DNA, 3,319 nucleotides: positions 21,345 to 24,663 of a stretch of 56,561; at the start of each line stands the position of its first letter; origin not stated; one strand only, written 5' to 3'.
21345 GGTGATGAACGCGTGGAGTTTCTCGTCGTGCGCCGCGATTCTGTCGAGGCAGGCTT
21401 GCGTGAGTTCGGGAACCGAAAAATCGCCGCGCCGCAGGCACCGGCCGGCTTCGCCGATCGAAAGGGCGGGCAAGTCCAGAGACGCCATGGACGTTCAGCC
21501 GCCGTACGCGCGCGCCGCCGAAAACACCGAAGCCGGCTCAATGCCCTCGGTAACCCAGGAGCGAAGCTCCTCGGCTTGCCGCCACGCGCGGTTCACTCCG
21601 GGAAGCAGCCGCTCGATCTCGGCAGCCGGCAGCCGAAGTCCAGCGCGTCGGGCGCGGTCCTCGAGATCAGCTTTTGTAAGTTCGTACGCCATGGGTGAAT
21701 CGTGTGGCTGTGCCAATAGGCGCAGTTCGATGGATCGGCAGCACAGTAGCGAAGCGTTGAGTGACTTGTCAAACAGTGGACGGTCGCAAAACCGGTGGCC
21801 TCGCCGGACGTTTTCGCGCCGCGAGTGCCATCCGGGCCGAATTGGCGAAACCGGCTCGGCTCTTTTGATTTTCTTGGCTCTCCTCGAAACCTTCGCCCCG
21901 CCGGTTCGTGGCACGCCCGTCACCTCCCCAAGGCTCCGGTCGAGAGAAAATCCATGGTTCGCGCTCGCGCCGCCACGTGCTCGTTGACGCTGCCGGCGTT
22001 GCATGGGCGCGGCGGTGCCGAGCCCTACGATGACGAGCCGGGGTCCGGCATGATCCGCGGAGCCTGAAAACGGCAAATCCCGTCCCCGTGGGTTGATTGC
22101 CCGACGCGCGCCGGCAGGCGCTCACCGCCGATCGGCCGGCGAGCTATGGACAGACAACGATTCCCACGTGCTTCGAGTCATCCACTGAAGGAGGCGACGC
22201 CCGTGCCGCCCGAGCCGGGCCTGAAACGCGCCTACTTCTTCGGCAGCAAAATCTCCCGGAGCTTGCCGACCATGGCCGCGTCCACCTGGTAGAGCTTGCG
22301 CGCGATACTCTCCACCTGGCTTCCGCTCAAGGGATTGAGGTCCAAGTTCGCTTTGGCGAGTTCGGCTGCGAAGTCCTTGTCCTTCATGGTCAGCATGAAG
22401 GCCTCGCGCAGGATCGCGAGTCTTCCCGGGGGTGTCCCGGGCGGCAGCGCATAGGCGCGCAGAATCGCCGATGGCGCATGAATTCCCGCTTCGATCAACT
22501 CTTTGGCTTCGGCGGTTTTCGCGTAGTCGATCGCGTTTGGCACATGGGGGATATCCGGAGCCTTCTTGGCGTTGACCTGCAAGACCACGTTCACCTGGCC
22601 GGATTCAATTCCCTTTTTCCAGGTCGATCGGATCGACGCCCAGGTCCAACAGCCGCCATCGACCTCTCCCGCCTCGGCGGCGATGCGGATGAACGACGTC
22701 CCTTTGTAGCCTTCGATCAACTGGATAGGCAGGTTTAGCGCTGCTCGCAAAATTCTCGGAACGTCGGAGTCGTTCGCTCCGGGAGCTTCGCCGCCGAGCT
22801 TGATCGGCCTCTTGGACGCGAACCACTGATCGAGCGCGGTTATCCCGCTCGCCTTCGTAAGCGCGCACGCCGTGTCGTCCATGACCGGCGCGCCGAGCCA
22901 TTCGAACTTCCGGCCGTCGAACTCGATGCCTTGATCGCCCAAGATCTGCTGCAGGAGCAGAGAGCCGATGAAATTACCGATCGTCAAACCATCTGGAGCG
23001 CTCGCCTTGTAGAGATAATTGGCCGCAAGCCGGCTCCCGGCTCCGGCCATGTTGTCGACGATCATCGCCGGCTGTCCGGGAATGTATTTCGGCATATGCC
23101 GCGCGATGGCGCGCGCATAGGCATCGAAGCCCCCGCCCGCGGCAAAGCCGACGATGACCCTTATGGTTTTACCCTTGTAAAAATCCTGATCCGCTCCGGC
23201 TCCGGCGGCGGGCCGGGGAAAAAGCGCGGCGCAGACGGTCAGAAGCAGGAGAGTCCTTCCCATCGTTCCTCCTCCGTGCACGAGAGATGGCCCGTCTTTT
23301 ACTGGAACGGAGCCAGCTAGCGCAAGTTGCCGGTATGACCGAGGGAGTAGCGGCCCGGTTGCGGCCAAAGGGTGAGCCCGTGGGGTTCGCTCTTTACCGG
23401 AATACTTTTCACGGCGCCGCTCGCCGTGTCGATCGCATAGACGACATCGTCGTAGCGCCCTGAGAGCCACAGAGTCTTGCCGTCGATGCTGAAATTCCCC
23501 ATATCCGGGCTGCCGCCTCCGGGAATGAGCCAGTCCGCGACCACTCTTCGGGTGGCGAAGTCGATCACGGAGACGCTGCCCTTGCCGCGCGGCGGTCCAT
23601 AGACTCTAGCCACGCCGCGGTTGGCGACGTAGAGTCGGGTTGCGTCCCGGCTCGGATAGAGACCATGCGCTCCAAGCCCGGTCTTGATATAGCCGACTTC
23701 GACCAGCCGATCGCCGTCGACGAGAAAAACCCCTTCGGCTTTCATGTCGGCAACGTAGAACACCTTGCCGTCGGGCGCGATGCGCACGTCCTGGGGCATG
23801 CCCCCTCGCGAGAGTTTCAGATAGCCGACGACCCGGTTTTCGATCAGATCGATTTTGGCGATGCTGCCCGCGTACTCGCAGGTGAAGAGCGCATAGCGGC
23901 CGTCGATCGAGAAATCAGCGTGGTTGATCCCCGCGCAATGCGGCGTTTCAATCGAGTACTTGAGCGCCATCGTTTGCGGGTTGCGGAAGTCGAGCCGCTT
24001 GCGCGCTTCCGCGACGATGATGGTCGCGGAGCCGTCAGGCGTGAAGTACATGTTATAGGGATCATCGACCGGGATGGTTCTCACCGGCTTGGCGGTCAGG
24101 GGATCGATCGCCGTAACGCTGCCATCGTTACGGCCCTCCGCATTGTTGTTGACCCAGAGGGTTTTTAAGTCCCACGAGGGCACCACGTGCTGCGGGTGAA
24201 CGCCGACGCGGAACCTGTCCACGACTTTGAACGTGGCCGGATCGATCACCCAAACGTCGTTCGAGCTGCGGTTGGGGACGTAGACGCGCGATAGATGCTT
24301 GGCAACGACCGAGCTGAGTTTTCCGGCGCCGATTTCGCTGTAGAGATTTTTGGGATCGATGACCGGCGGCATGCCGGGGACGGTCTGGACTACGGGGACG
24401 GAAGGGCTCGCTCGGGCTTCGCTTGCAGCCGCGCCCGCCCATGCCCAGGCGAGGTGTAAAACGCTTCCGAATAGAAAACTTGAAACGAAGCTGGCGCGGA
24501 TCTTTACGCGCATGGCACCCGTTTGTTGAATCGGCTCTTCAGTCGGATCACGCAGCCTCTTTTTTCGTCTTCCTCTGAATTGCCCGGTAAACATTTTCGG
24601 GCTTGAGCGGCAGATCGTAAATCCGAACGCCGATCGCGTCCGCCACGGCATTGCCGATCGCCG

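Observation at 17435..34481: Candidate oxidative N-heterocycle (pyrimidine or pyridine-carboxylate) catabolic island with a non-canonical enzyme set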

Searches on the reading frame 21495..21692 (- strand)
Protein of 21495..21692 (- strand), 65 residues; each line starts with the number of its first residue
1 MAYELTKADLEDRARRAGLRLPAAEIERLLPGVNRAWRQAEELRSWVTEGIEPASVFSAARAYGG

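Call 6: search_protein_families(library=pfam, proteins=[window:21498-21692:-])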
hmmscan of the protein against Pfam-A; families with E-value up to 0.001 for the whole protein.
seq(65 aa): 0 families

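Call 7: search_protein_families(library=ncbifam, max_evalue=0.00001, proteins=[window:21498-21692:-])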
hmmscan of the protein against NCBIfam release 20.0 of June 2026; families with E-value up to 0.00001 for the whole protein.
seq(65 aa): 0 families

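Call 87: search_solved_structures(query=A3, max_evalue=10, show_alignments=2)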
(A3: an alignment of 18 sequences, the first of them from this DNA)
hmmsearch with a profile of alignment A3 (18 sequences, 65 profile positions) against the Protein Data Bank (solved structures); distinct sequences matched with E-value up to 10: 69 (the best 60 are shown).
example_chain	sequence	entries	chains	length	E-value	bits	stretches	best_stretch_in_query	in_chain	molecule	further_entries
9mu5_g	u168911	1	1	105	0.023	17.5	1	22-36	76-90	Histone H2A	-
7xyf_C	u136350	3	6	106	0.024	17.5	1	22-36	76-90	Histone H2A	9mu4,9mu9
5wcu_C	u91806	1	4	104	0.025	17.4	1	22-36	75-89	Histone H2A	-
2pyo_C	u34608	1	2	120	0.027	17.3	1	22-36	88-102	Histone H2A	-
2nqb_C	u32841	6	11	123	0.029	17.3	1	22-36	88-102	Histone H2A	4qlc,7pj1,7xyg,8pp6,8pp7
6dzt_C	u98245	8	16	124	0.029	17.2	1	22-36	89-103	Histone H2A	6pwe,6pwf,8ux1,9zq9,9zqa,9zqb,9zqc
1oqp_A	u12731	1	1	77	0.029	17.2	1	5-31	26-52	Caltractin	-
7e5b_A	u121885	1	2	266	0.035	17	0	12-57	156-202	Repebody (Rb-B7)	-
9y6s_7B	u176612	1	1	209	0.041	16.7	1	5-29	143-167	Centrin, putative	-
4x23_C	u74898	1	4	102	0.042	16.7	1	22-36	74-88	Histone H2A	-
30gf_C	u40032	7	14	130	0.055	16.3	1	22-36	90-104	Histone H2A | Histone H2A type 1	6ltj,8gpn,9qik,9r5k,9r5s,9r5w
1uty_A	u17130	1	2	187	0.068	16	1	30-56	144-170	NON-STRUCTURAL PROTEIN 2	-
5apx_A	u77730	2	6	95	0.072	16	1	23-55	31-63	GENERAL CONTROL PROTEIN GCN4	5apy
5gsu_C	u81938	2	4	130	0.078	15.9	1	22-36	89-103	Histone H2A type 1-A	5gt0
6k00_D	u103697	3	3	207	0.091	15.6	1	22-36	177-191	Histone H2B 1,Histone H2A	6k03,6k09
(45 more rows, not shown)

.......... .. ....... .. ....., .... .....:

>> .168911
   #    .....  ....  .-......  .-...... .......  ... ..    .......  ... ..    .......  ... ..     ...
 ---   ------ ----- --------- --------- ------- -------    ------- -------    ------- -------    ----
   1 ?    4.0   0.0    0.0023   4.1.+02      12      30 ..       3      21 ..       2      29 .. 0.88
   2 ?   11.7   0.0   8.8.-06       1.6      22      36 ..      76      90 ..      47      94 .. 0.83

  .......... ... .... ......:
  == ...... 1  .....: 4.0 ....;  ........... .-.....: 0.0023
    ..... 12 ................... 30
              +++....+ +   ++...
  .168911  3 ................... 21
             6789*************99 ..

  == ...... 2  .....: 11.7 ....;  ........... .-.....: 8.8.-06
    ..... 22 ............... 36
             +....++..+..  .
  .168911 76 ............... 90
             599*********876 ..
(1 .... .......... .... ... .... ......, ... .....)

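Call 92: predict_structure(protein=window:21495-21692:-)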
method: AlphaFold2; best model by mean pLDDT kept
length: 65 residues; sequences in the alignment: 1
mean_pLDDT: 86.3   pTM: 0.62
mean pLDDT of the five models: 86.3, 83.8, 83.0, 81.4, 81.0
residues with pLDDT >= 90: 29; 70-90: 32; 50-70: 4; < 50: 0
segments of 3 or more residues with pLDDT < 50: none
pLDDT, mean of each block of 10 residues (from residue 1): 84 93 93 89 86 80 70
secondary structure, 60 per line:
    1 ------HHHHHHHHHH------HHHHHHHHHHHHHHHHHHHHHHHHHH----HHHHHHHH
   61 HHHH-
elements in order: H7-16 H23-48 H53-64

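Call 94: fold_search(model_id=the predicted structure, library=pdb)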
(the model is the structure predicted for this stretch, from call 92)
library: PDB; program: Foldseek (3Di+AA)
matches with E <= 10: 48; with E <= 0.001: 0
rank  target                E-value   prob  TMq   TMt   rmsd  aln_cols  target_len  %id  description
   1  2dqn_C                6.5e-01  0.89  0.57  0.40   3.1        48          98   29  Structure of tRNA-Dependent Amidotransferase GatCAB complexed with Asn (released 2006-07-18)
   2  9a62_B                7.4e-01  0.92  0.63  0.44   2.8        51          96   22  Integrative model of GATA-GATC by crosslinking MS and deep learning (released 2024-09-18)
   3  2df4_C                7.4e-01  0.89  0.60  0.41   3.1        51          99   27  Structure of tRNA-Dependent Amidotransferase GatCAB complexed with Mn2+ (released 2006-07-18)
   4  2f2a_C                1.2e+00  0.75  0.57  0.42   3.1        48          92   29  Structure of tRNA-Dependent Amidotransferase GatCAB complexed with Gln (released 2006-07-18)
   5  6f3t_E                1.2e+00  0.60  0.53  0.40   4.8        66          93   14  Crystal structure of the human TAF5-TAF6-TAF9 complex (released 2018-12-05)
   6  6f3t_G                1.3e+00  0.57  0.53  0.40   4.8        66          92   14  Crystal structure of the human TAF5-TAF6-TAF9 complex (released 2018-12-05)
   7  6f3t_I                1.7e+00  0.51  0.53  0.40   4.8        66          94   14  Crystal structure of the human TAF5-TAF6-TAF9 complex (released 2018-12-05)
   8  4wj3_C                1.9e+00  0.60  0.61  0.43   3.0        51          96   27  Crystal structure of the asparagine transamidosome from Pseudomonas aeruginosa (released 2014-12-31)
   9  4wpx_D                3.1e+00  0.69  0.34  0.13   0.6        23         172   30  Chaetomium theromophilum TREX2 CID domain complex (released 2015-06-17)
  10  6vvo_A                3.7e+00  0.23  0.41  0.07   8.9        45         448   24  Structure of the human clamp loader (Replication Factor C, RFC) bound to the sliding clamp (Proliferating Cell Nuclear (released 2020-02-26)
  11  2kn2_MODEL_1_A        3.7e+00  0.14  0.40  0.29  10.1        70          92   14  Solution structure of the C-terminal domain of soybean calmodulin isoform 4 fused with the calmodulin-binding  (released 2009-08-25)
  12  4wpx_A                4.5e+00  0.57  0.35  0.13   0.6        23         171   30  Chaetomium theromophilum TREX2 CID domain complex (released 2015-06-17)
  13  7n29_C                5.1e+00  0.14  0.36  0.09   3.1        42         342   19  Structure of NAD kinase (released 2022-05-04)
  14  6ypc_T                5.1e+00  0.12  0.43  0.32   9.0        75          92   16  Crystal structure of the kinetochore subunits H/I/K/T/W penta-complex from S. cerevisiae at 2.9 angstroms (released 2020-09-16)
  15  3cke_D                5.1e+00  0.07  0.30  0.10   7.1        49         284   20  Crystal structure of aristolochene synthase in complex with 12,13-difluorofarnesyl diphosphate (released 2008-04-01)
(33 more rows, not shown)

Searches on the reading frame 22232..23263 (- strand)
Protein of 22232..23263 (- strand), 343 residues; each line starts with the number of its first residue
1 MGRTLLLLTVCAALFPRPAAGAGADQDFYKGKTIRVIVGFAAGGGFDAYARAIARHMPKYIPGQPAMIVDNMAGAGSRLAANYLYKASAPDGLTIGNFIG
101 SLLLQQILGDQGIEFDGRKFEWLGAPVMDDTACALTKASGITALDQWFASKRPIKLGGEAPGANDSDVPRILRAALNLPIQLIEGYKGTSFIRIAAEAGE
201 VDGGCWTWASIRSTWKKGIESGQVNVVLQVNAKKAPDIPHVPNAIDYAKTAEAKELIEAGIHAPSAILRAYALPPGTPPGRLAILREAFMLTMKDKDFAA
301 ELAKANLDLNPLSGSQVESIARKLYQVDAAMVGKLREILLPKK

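Call 6: search_protein_families(library=pfam, proteins=[window:22235-23263:-])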
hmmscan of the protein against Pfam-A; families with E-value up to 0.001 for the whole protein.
seq(343 aa): 1 family
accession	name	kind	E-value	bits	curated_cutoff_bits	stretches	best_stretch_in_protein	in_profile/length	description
PF03401.19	TctC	-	6.7e-08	32.8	27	1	50-318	2-255/274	Tripartite tricarboxylate transporter family receptor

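Call 65: search_solved_structures(query=window:22235-23263:-, max_evalue=0.01)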
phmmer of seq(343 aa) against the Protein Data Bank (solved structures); distinct sequences matched with E-value up to 0.01: 11.
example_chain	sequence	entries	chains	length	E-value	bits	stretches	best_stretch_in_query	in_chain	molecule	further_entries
2dvz_A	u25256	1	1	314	1.4e-08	37.5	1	26-96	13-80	Putative exported protein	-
6hke_A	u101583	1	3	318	5.4e-07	32.3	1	25-95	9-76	Possible TctC subunit of the Tripartite Tricarboxylate Transport(TTT) Family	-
7ndr_A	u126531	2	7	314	1.9e-06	30.5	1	21-244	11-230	Tripartite tricarboxylate transporter substrate binding protein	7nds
8hkb_A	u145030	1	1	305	3.2e-06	29.8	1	33-104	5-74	Periplasmic terephthalate binding protein (TBP)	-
8hka_A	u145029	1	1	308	5.1e-06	29.1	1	33-297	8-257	Periplasmic terephthalate binding protein (TBP)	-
8hk9_D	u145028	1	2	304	7.1e-06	28.6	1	33-297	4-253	Periplasmic terephthalate binding protein (TBP)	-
25hk_A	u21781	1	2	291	2.1e-05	27.1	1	29-77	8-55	Tripartite tricarboxylate transporter substrate binding protein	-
2f5x_A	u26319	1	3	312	0.00011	24.8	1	29-244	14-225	BugD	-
5oei_A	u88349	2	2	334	0.00024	23.6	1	32-243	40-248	Uncharacterized protein family UPF0065:Tat pathway signal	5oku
2qpq_A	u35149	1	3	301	0.0034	19.8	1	29-95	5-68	protein Bug27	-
4x9t_A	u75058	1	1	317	0.0034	19.8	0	26-108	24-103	Uncharacterized protein UPF0065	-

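Call 81: search_protein_families(library=ncbifam, max_evalue=1e-10, proteins=[window:22232-23263:-])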
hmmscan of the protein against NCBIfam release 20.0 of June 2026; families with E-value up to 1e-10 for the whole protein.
window:22232-23263:- (343 aa): 0 families

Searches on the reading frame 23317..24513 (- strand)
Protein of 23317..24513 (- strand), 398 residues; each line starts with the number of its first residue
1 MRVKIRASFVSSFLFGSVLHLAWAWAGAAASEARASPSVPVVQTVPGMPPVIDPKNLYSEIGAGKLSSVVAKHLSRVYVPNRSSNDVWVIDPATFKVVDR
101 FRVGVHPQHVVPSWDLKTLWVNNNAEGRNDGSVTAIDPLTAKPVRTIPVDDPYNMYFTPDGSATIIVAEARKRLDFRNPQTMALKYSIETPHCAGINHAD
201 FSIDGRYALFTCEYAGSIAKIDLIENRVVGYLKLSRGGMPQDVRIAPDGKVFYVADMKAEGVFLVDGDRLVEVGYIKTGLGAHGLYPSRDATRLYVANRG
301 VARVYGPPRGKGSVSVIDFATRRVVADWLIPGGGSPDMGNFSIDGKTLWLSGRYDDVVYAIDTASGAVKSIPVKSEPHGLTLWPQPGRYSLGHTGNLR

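Call 6: search_protein_families(library=pfam, proteins=[window:23320-24513:-])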
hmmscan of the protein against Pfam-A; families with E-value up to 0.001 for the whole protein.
seq(398 aa): 2 families
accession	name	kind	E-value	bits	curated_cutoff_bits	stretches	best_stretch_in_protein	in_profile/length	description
PF21783.3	YNCE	-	4e-20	72.8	27.1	1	47-380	17-331/339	YNCE-like beta-propeller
PF02239.22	Cytochrom_D1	-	2.3e-07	30.2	25.5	0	201-278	43-117/368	Cytochrome D1 heme domain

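Call 66: search_solved_structures(query=window:23317-24513:-, max_evalue=0.01)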
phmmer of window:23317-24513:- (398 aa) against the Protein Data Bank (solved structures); distinct sequences matched with E-value up to 0.01: 6.
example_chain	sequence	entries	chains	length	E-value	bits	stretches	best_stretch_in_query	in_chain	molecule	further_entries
1l0q_A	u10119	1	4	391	1.2e-17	67.1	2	221-301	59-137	Surface layer protein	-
5c2v_B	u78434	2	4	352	2.3e-07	33.2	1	195-367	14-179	HYDRAZINE SYNTHASE BETA SUBUNIT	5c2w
3vgz_A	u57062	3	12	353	4.6e-06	28.9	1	57-129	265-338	Uncharacterized protein YncE | PQQ-dependent catabolism-associated beta-propeller protein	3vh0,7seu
3fgb_A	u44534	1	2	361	0.00048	22.3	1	186-299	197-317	uncharacterized protein Q89ZH8_BACTN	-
6tv2_A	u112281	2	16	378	0.00055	22.1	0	196-271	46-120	Protein NirF | Protein NirF,Protein NirF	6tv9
6igb_A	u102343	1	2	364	0.00079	21.6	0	157-218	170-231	Periplasmic gluconolactonase, PpgL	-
